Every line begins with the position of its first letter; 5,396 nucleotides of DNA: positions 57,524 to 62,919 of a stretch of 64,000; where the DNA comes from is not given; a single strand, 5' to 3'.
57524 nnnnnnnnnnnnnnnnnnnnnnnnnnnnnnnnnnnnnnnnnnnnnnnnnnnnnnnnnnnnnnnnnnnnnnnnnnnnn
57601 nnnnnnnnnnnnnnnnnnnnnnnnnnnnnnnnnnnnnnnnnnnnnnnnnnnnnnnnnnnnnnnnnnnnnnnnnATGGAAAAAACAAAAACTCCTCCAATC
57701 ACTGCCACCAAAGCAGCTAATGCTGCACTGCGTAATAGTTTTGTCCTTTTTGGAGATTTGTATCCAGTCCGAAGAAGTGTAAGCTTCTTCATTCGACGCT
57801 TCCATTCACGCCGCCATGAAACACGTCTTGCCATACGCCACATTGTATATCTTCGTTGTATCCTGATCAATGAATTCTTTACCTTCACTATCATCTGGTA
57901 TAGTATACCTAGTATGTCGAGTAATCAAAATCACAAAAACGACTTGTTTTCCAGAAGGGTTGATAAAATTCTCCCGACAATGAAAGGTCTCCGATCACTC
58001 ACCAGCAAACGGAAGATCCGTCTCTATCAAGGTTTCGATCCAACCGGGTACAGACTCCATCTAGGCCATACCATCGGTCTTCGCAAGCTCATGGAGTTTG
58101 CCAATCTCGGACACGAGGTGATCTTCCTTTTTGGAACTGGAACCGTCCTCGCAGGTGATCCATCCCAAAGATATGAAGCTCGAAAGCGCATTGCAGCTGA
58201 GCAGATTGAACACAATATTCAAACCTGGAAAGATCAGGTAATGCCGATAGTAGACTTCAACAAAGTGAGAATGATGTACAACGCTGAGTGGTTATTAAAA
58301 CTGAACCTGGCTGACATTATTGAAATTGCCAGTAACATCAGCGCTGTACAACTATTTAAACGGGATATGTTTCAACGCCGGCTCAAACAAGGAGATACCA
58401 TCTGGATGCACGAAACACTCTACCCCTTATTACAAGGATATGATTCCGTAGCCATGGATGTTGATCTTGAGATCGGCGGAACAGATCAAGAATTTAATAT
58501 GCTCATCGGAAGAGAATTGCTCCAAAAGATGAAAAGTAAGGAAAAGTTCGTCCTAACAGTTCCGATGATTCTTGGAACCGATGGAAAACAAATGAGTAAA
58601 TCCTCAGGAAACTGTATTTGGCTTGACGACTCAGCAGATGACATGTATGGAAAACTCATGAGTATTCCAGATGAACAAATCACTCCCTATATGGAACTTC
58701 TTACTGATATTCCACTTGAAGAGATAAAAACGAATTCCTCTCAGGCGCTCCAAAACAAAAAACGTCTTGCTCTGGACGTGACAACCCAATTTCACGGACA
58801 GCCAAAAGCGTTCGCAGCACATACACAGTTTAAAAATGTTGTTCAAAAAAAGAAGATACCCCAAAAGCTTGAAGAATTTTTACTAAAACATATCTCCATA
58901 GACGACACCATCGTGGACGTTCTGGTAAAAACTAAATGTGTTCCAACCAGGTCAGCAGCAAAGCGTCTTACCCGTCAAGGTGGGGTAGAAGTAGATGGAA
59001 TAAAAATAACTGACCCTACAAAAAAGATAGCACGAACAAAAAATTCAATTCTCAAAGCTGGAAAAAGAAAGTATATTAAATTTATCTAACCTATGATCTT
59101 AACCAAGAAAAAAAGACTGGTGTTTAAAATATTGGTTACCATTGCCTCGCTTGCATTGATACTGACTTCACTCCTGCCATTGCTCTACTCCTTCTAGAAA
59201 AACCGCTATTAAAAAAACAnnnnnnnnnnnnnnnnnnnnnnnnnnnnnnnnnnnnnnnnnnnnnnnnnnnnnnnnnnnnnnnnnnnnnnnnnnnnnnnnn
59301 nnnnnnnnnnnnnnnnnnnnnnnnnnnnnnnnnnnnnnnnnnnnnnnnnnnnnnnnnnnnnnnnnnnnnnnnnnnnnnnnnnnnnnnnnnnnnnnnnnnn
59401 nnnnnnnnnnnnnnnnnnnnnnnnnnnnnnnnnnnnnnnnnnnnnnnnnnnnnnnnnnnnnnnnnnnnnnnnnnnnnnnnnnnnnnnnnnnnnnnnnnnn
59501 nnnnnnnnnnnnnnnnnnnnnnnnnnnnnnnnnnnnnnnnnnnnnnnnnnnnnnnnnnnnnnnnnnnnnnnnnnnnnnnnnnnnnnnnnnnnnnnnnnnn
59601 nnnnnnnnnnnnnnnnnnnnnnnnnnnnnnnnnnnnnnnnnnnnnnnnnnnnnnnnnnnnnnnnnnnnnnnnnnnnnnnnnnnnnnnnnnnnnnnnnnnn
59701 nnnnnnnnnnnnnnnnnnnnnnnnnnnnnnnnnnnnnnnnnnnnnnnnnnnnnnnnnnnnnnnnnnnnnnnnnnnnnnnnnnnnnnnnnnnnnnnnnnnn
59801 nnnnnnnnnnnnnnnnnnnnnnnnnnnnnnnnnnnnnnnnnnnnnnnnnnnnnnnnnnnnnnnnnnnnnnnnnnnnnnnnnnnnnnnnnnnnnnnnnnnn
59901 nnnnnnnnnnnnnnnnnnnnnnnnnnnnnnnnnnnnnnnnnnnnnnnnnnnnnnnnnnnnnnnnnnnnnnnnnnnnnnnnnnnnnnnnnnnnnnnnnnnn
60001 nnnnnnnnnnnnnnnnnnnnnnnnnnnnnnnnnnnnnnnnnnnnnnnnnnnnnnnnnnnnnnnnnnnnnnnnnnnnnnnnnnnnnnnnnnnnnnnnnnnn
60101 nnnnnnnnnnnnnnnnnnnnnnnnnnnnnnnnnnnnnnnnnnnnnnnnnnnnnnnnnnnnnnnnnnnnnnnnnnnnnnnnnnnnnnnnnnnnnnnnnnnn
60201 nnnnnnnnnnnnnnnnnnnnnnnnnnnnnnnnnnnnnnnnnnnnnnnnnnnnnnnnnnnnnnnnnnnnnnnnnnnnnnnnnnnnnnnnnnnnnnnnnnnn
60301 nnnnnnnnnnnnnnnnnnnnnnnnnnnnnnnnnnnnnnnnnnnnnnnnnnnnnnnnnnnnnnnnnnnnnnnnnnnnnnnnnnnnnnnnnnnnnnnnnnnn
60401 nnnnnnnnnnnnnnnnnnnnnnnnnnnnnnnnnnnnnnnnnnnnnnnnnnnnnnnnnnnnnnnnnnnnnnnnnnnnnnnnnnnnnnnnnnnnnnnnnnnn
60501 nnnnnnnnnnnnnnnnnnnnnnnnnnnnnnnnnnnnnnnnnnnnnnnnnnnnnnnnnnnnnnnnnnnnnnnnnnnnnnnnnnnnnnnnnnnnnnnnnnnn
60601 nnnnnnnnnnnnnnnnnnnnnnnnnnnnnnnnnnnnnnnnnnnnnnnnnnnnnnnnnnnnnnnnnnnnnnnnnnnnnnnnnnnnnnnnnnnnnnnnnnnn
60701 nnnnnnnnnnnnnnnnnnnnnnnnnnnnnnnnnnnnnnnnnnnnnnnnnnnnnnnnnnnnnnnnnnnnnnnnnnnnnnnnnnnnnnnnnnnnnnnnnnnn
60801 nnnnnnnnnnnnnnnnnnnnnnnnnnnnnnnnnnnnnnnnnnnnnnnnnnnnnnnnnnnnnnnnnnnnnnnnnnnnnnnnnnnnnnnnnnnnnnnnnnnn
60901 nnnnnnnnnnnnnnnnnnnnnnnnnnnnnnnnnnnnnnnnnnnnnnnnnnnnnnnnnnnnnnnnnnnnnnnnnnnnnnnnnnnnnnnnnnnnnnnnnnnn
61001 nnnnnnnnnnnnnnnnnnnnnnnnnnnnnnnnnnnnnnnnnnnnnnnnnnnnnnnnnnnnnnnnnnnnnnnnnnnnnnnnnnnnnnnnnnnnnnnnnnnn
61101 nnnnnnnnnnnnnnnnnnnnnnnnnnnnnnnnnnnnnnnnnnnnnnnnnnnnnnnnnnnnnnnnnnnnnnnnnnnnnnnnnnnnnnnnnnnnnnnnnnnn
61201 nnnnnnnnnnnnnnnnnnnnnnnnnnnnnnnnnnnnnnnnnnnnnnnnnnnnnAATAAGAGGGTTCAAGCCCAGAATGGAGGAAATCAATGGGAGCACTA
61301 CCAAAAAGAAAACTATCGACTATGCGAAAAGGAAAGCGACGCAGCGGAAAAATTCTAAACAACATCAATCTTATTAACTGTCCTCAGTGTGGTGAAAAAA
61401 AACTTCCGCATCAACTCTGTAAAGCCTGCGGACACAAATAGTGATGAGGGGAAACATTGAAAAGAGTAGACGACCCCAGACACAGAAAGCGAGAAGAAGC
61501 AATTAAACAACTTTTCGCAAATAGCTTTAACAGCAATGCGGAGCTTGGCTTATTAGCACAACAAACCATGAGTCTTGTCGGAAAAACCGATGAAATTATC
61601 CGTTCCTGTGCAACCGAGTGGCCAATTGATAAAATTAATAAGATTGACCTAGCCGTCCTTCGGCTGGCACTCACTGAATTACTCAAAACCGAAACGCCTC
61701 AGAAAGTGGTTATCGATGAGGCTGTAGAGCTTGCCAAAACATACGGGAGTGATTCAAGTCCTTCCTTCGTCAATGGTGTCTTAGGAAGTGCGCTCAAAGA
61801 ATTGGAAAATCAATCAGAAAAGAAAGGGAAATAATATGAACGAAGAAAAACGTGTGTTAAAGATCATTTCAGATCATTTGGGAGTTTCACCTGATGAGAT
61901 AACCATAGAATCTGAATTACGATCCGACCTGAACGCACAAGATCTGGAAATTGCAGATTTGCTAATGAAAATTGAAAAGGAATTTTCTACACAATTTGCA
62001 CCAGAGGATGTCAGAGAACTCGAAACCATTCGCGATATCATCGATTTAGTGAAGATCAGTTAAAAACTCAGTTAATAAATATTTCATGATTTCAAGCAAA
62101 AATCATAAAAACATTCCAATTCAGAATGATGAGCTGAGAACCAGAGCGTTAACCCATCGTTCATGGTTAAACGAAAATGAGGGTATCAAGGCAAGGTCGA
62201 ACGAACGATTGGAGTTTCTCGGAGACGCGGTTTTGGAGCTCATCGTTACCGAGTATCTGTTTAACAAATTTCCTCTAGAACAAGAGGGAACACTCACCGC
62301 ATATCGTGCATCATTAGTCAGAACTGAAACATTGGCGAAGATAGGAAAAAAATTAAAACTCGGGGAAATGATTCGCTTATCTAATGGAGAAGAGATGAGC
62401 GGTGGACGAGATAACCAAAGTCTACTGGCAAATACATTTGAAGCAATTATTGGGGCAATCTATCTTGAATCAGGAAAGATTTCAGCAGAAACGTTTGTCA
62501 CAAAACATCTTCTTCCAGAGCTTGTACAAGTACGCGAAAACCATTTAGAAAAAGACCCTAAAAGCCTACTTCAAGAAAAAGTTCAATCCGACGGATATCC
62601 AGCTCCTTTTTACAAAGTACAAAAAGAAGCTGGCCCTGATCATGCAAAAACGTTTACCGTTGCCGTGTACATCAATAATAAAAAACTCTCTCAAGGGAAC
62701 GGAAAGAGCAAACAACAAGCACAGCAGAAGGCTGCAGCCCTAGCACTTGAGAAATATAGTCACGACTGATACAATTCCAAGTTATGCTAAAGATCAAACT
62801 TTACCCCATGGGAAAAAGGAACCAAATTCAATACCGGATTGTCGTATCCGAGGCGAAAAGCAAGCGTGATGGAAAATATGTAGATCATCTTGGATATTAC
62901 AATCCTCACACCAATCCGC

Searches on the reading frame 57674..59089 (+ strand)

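Call 72: search_protein_families(library=pfam, proteins=[window:57674-59089:+])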
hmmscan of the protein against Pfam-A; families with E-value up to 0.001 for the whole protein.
window:57674-59089:+ (471 aa): 3 families
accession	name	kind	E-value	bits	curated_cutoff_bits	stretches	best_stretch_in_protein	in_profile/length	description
PF00579.31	tRNA-synt_1b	-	1.9e-63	215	21.1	1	112-388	3-289/292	tRNA synthetases class I (W and Y)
PF22421.1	SYY_C-terminal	-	2.2e-06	27.9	27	1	410-468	18-81/83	Tyrosine--tRNA ligase SYY-like C-terminal domain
PF01479.30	S4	-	5.2e-06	26.5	22.8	1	414-450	4-40/48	S4 domain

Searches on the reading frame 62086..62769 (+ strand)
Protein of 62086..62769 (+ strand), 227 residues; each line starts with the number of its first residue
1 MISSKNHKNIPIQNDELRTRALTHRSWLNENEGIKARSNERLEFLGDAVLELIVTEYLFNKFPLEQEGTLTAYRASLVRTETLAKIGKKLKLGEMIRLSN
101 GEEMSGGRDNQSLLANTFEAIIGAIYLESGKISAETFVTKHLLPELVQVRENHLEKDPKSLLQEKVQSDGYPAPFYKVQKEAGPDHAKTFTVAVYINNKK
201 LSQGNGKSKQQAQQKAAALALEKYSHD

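Call 78: find_encoding_contigs(protein=window:62086-62769:+, flank=10000, max_places=3)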
Protein window:62086-62769:+ (227 aa): 1 contig read that carries it; 1 place shown.
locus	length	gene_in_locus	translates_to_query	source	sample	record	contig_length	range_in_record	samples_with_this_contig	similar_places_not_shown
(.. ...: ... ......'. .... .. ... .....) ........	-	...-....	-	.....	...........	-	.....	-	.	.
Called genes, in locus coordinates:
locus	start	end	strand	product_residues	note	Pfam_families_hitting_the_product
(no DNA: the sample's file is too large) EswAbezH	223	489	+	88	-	PF01029:NusB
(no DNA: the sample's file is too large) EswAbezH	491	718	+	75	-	PF00550:PP-binding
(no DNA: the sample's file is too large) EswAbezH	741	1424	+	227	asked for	PF14622:Ribonucleas_3_3, PF22935:RM44_endonuclase, PF00636:Ribonuclease_3, PF14709:DND1_DSRM (weak), PF00035:dsrm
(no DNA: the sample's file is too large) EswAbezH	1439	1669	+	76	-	PF00886:Ribosomal_S16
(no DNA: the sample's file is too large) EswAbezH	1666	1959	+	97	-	PF13083:KH_KhpA-B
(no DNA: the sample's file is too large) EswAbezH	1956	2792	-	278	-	-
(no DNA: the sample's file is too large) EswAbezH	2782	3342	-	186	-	-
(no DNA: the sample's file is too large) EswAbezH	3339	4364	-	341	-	PF11104:PilM_2, PF06723:MreB_Mbl (faint), PF25216:Volactin (weak), PF14450:FtsA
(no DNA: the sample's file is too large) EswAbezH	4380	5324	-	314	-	-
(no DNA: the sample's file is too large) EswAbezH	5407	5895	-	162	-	-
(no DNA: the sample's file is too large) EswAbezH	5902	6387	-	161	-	PF07963:N_methyl (faint)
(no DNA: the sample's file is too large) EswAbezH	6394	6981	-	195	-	PF07963:N_methyl (weak)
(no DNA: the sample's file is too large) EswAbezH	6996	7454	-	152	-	-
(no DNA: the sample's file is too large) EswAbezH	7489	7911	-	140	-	PF07963:N_methyl (weak)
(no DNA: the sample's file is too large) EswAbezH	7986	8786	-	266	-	PF06750:A24_N_bact, PF01478:Peptidase_A24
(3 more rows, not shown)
